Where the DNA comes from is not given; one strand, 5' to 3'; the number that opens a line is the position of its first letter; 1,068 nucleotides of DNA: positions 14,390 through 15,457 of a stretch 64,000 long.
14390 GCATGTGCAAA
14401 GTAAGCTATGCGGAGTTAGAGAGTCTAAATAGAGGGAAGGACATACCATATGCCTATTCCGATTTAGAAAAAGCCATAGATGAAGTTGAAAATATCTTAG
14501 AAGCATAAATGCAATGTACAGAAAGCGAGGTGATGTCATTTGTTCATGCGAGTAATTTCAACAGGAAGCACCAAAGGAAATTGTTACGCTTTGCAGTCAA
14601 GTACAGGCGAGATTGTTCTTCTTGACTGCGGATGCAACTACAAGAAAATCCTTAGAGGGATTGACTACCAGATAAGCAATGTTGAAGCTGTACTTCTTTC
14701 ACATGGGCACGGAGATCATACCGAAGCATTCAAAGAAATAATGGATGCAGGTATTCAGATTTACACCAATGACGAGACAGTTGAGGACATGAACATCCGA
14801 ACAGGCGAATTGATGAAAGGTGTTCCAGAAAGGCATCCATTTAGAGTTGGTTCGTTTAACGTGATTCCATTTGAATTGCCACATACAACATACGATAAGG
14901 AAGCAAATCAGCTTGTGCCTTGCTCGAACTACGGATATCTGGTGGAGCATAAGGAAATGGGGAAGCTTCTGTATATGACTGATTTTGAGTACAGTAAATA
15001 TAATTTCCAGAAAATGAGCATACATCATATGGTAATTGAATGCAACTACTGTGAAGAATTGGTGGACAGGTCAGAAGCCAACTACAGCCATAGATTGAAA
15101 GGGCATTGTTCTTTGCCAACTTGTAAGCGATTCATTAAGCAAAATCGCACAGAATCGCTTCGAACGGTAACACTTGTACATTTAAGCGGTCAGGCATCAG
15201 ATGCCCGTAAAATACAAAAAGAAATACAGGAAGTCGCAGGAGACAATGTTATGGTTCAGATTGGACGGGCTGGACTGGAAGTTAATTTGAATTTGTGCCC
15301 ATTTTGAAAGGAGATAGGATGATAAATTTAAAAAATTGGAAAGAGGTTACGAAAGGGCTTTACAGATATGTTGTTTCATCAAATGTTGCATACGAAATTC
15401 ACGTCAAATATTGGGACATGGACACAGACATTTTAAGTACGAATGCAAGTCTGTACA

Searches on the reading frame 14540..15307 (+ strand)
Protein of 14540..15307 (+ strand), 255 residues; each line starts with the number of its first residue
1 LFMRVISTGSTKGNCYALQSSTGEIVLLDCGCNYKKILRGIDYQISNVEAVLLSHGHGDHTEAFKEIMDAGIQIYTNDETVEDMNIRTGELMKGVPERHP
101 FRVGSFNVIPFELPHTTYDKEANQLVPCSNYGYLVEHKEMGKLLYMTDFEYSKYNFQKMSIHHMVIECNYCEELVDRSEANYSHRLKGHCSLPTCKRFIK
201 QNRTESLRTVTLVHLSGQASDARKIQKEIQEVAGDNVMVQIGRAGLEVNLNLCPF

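Call 41: search_protein_families(library=pfam, proteins=[window:14540-15307:+], max_evalue=0.001)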
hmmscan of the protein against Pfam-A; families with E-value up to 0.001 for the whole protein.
window:14540-15307:+ (255 aa): 2 families
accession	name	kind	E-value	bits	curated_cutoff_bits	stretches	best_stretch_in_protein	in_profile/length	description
PF12706.13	Lactamase_B_2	-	2.6e-11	43.9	27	1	26-153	3-147/200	Beta-lactamase superfamily domain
PF00753.33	Lactamase_B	-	7.6e-09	36.2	22.7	1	12-70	5-66/196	Metallo-beta-lactamase superfamily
